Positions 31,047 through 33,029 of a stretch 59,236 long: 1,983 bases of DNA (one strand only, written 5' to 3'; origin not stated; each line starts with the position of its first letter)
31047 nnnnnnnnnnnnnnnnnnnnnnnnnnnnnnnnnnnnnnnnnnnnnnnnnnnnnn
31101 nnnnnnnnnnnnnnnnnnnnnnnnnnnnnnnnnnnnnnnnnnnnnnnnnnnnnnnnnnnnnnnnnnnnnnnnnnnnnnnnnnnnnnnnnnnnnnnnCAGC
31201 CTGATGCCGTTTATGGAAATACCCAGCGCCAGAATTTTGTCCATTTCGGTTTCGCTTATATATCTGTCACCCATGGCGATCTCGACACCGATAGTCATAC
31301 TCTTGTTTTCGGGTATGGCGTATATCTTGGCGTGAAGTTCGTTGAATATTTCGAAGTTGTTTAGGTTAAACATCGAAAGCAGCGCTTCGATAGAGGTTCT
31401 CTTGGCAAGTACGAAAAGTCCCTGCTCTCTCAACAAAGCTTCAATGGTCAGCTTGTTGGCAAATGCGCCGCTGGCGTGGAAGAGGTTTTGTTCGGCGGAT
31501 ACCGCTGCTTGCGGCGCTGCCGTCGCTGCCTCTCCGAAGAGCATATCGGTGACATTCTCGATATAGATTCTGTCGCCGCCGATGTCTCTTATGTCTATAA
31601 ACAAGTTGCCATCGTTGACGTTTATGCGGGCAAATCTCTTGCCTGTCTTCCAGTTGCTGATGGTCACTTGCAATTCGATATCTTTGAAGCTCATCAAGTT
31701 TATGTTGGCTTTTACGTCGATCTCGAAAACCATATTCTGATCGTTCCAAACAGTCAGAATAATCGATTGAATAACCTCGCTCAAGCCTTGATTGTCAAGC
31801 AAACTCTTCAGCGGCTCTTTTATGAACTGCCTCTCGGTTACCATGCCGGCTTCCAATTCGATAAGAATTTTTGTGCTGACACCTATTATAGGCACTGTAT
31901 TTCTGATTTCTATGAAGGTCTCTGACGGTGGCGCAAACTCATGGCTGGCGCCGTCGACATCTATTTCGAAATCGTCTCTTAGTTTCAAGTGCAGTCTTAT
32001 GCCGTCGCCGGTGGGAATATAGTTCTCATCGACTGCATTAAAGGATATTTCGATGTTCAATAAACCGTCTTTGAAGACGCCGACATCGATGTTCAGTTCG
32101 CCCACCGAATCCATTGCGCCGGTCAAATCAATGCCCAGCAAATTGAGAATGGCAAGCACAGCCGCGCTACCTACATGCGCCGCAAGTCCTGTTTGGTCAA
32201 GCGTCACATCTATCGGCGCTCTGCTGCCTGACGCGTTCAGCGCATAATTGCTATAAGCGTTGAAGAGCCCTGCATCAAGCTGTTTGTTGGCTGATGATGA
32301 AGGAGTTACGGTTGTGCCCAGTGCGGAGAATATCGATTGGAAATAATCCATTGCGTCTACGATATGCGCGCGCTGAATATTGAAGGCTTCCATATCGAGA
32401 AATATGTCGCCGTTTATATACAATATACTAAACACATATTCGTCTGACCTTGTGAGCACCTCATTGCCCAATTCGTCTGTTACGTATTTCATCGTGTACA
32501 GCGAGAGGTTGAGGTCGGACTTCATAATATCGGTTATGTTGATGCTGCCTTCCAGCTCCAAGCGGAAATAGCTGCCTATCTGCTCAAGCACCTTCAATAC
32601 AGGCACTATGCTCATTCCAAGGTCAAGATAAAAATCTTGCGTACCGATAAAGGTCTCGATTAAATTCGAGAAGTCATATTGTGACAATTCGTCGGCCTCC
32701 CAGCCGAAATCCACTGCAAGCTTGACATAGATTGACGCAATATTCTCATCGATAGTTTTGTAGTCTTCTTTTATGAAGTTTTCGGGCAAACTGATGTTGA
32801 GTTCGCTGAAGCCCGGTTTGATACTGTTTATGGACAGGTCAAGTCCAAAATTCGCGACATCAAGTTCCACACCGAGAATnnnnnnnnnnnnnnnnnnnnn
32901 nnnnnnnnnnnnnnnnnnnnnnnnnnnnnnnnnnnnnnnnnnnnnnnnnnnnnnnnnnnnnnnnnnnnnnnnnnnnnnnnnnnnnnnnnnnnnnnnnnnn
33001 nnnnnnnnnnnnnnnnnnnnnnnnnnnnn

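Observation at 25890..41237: Fourteen divergent copies of a ~250-340-aa beta-rich module form the N-terminal 5,200 residues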

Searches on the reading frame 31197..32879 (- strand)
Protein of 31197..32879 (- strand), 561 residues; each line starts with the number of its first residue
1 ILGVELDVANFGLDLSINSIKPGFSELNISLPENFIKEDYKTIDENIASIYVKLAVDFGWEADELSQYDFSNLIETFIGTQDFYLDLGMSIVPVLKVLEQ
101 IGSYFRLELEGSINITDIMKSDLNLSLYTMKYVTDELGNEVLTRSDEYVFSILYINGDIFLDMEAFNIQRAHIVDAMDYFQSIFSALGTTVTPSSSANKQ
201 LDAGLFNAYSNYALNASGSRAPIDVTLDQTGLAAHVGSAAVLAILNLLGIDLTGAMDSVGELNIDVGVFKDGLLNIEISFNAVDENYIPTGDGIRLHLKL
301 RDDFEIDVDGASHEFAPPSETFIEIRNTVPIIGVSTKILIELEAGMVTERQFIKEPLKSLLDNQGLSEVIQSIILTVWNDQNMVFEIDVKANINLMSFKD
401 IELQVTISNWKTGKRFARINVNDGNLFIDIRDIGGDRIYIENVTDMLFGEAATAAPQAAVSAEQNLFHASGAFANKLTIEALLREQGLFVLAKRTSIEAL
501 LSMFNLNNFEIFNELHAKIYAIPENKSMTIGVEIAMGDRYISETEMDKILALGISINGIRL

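Call 39: find_homologous_proteins(query=A3, max_evalue=0.001)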
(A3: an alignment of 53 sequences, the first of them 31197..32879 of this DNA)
Query A3 (53 sequences): 8000 candidates shared short words with the query, none scored E <= 0.001.
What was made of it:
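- Tried and rejected: A mixed-length 53-sequence alignment (A3) gave a useless profile and no hits (call 39).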

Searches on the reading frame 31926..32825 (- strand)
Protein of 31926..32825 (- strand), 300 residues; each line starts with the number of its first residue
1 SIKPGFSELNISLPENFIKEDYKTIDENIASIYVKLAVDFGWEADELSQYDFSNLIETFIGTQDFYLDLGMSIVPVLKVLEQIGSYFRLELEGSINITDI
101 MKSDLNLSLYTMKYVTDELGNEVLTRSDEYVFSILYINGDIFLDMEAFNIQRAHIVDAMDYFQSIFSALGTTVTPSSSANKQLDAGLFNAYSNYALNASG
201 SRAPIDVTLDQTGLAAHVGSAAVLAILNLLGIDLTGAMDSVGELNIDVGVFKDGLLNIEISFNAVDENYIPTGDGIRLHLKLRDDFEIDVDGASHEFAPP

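Call 28: search_protein_representatives(alignment_id=A1)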
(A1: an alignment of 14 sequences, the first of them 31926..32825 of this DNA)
Query: 14 sequences, 265 profile positions. Proteins with E-value up to 0.001 (for the whole library): 147; up to 1e-10: 87; up to 1e-30: 36. The best 147 are listed.
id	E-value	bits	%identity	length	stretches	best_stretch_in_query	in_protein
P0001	3.6e-170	580.9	-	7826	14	10-260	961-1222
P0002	1.4e-156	536.3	-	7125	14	23-260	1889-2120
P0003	2.9e-145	499.2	-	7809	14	6-236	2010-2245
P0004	4.2e-116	403.6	-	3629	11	15-227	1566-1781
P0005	2.0e-108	378.5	-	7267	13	39-259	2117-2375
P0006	9.0e-108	376.3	-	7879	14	12-255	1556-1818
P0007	2.3e-107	375.0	-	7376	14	32-244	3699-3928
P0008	1.5e-76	273.9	-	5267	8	14-258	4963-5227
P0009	6.0e-65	235.9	-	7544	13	9-243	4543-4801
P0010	7.7e-63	229.0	-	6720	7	22-259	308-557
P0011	4.3e-57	210.2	-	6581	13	28-181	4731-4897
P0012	2.9e-55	204.2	-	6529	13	30-224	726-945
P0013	4.5e-53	197.0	-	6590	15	17-160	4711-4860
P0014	5.4e-52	193.5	-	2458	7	79-260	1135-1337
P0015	9.0e-50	186.2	-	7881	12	106-252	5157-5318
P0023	8.6e-44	166.6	-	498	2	6-161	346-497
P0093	8.2e-10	55.2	-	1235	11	112-145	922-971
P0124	2.3e-06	43.9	-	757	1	85-234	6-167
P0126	3.1e-06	43.4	-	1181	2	82-257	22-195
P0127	4.6e-06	42.9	-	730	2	74-255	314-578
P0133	2.2e-05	40.7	-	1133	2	78-256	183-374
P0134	2.3e-05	40.6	-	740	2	56-247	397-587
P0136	4.4e-05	39.7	-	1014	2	90-231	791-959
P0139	9.4e-05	38.6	-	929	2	45-150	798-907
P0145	3.2e-04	36.8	-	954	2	106-173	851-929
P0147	5.3e-04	36.1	-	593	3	8-164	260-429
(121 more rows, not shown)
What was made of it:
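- Tried and rejected: The exhaustive profile search (call 28) was what found the family.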

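Call 30: predict_structure(alignment_id=A1)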
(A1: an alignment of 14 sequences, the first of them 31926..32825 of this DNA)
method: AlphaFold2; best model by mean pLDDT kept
length: 300 residues; sequences in the alignment: 14
mean_pLDDT: 56.8   pTM: 0.40
mean pLDDT of the five models: 56.8, 56.3, 55.6, 52.9, 51.4
residues with pLDDT >= 90: 6; 70-90: 63; 50-70: 127; < 50: 104
segments of 3 or more residues with pLDDT < 50: 1-10, 61-76, 169-210, 212-218, 248-250, 282-300
pLDDT, mean of each block of 10 residues (from residue 1): 37 66 60 77 61 54 45 47 66 74 74 88 78 65 68 72 54 36 38 33 37 48 61 66 52 54 59 52 44 37
secondary structure, 60 per line:
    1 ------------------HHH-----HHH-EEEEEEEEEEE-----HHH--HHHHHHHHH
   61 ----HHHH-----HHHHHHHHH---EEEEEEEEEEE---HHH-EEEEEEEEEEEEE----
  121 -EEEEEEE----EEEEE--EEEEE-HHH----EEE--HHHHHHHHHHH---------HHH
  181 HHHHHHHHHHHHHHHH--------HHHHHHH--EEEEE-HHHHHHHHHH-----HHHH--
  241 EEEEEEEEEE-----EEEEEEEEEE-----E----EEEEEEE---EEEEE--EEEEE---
elements in order: E31-41 H52-60 H65-68 H74-82 E86-96 E104-116 E122-128 E133-137 E140-144 E153-155 H158-168 H178-196 H205-211 E214-218 H220-229 H235-238 E241-250 E256-265 E276-282 E286-290 E293-297
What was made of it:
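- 32007..32894 (-): Module 8 (aa 2881-3176, junction at 3044). AlphaFold model 1 (call 30).
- Tried and rejected: Prediction with 14 paralogous rows gave pLDDT 56.8 (call 30).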

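Call 46: find_encoding_contigs(protein=P0023, flank=10000, max_places=4)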
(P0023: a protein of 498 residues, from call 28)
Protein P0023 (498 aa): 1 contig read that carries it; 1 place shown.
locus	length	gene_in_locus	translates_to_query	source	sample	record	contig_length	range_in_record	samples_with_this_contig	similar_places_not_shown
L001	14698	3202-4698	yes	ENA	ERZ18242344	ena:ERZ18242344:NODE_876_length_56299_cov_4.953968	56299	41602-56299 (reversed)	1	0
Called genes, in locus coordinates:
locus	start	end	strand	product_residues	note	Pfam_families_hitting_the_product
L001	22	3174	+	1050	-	-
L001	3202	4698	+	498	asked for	-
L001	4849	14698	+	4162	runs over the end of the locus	-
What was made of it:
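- One close relative (L001) is called as three genes of 1,050, 498 and 4,162 aa (call 46).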

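Call 54: search_solved_structures(query=A1, max_evalue=10)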
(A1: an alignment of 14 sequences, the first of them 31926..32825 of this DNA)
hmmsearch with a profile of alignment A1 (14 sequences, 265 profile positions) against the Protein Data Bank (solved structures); distinct sequences matched with E-value up to 10: 0.

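Call 65: fold_search(model_id=the predicted structure, library=pdb)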
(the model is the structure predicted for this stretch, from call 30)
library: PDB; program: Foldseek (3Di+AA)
matches with E <= 10: 335; with E <= 0.001: 0
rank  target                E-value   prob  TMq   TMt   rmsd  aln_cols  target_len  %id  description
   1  2p4b_B                2.1e-01  0.10  0.12  0.13  18.0       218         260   11  Crystal structure of E.coli RseB (released 2007-05-22)
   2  3hie_A                2.5e-01  0.15  0.10  0.16  11.9       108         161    7  Structure of the membrane-binding domain of the Sec3 subunit of the Exocyst complex (released 2010-02-23)
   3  3hie_D                2.9e-01  0.15  0.09  0.15  11.8        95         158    7  Structure of the membrane-binding domain of the Sec3 subunit of the Exocyst complex (released 2010-02-23)
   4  4qa8                  3.7e-01  0.16  0.12  0.17  19.8       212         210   11  Crystal structure of LprF from Mycobacterium bovis (released 2014-10-22)
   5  9bu0_C                4.1e-01  0.07  0.12  0.13  23.7       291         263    9  Structure of human MAIT A-F7 TCR in complex with human MR1-salicylaldehyde (released 2024-12-25)
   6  4eg9                  4.3e-01  0.11  0.13  0.16  22.4       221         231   10  1.9 Angstrom resolution crystal structure of Se-methionine hypothetical protein SAOUHSC_02783 from Staphylococcus aureus (released 2012-04-11)
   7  9ms0_A                5.3e-01  0.06  0.12  0.13  23.7       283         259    8  Structure of cord Blood MAIT A2 TCR in complex with human MR1-5-OP-RU (released 2026-01-14)
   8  6w9v_C                6.3e-01  0.06  0.12  0.12  23.8       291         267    8  Structure of human MAIT A-F7 TCR in complex with patient MR1-R9H without ligand (released 2020-08-05)
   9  9btx_C                6.3e-01  0.05  0.12  0.13  24.0       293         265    9  Structure of human MAIT A-F7 TCR in complex with human MR1-3,4-dihydroxybenzaldehyde (released 2024-12-25)
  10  3a58_A                7.4e-01  0.09  0.08  0.12  12.7        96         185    7  Crystal structure of Sec3p - Rho1p complex from Saccharomyces cerevisiae (released 2010-01-12)
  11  1ms8_B                7.4e-01  0.06  0.12  0.07  21.0       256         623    8  Triclinic form of Trypanosoma cruzi trans-sialidase, in complex with 3-deoxy-2,3-dehydro-N-acetylneuraminic acid (DANA (released 2003-03-25)
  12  1r4x                  7.8e-01  0.06  0.11  0.12  17.3       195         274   13  Crystal Structure Analys of the Gamma-COPI Appendage domain (released 2003-10-28)
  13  1zs8_A                7.8e-01  0.03  0.10  0.11  19.7       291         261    8  Crystal Structure of the Murine MHC Class Ib Molecule M10.5 (released 2005-07-26)
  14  5u6q_A                8.2e-01  0.04  0.12  0.13  23.6       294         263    8  Structure of human MR1-3-F-SA in complex with human MAIT A-F7 TCR (released 2017-02-08)
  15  6puj_C                8.2e-01  0.04  0.12  0.12  24.0       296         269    9  Structure of human MAIT A-F7 TCR in complex with human MR1-3`OH-Propyl-5-OP-U (released 2020-02-19)
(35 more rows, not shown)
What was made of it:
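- On LolA-like fold: RseB at rank 1 and LprF at rank 4, E 0.2-0.4 (call 65).
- From established knowledge, both are lipid-binding folds of the LolA type (call 65).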

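Call 67: search_protein_families(library=pfam, alignment_id=A1, max_evalue=10)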
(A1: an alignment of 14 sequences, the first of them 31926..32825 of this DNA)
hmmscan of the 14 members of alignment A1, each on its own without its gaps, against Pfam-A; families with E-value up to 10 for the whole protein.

A. member 1, window:31926-32825:- (300 aa): 1 family
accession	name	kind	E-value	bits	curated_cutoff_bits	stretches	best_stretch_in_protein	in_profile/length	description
PF24565.1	Ned1_M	-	0.058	13.7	27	1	137-167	32-62/100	Nuclear elongation and deformation protein 1-like, middle domain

B. families by the number of members that match (of 14 scanned): 6 families
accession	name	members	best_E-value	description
PF22642.1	MinC_N_1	1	0.013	Cell-division inhibitor MinC, N-terminal domain-like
PF09246.16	PHAT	1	0.029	PHAT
PF25646.1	SPV1_VP4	1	0.047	Sulfolobus polyhedral virus 1 major capsid protein VP4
PF24565.1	Ned1_M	1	0.058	Nuclear elongation and deformation protein 1-like, middle domain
PF10618.14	Tail_tube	1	0.12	Phage tail tube protein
PF11715.16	Beta-prop_Nup120_160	1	0.23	Nucleoporin Nup120/160, beta-propeller domain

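Call 92: search_protein_families(library=pfam, proteins=[P0093, P0139, P0145, P0147, P0136, P0133, P0126, P0124, P0127, P0134], max_evalue=0.001)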
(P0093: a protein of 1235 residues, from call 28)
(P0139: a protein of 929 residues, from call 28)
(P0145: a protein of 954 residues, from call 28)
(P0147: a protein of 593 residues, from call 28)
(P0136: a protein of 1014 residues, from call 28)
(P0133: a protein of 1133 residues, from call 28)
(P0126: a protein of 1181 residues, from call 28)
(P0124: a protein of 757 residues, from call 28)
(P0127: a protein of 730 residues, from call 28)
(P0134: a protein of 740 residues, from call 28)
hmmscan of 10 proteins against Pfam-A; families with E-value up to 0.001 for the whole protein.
P0093 (1235 aa): 9 families
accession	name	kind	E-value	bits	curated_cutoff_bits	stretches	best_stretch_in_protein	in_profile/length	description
PF19403.5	SpaA_2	-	2.8e-103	339.2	25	12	176-262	1-96/96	Prealbumin-like fold domain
PF24685.1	OB_RRP5_4th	-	1.2e-25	89.8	31.5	0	59-100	9-50/92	RRP5 OB-fold domain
PF21470.2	BppU-like_C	-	6.7e-11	42.5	27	0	495-515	14-34/59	Minor structural protein 5-like, C-terminal domain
PF20674.3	SpaA_3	-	3.7e-10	40.3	24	0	68-85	103-120/121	Prealbumin-like fold domain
PF09401.15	CoV_NSP10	-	7.6e-10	39.3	27.2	0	55-85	76-106/122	Coronavirus RNA synthesis protein NSP10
PF23196.1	NOMO_6th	-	8e-09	36.4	27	0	265-333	20-86/123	NOMO sixth transthyretin-like domain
PF23253.1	KH_PARP14_6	-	7.1e-08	32.9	27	0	29-48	47-66/68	PARP14, sixth type I KH domain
PF24381.1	DUF7537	-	3.7e-07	30.4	31.7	0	426-492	53-120/258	Family of unknown function (DUF7537)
PF14230.11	DUF4333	-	6.2e-07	30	27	0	161-184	49-72/78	Domain of unknown function (DUF4333)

P0139 (929 aa): 0 families

P0145 (954 aa): 0 families

P0147 (593 aa): 0 families

P0136 (1014 aa): 0 families

P0133 (1133 aa): 0 families

P0126 (1181 aa): 0 families

P0124 (757 aa): 0 families

P0127 (730 aa): 0 families

P0134 (740 aa): 0 families
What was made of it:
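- One hit (P0093) is a SpaA_2 false positive (calls 28, 92).
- Tried and rejected: P0093 as a family member: it is a SpaA_2 repeat protein that matches the junction region by summing weak hits (call 92).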
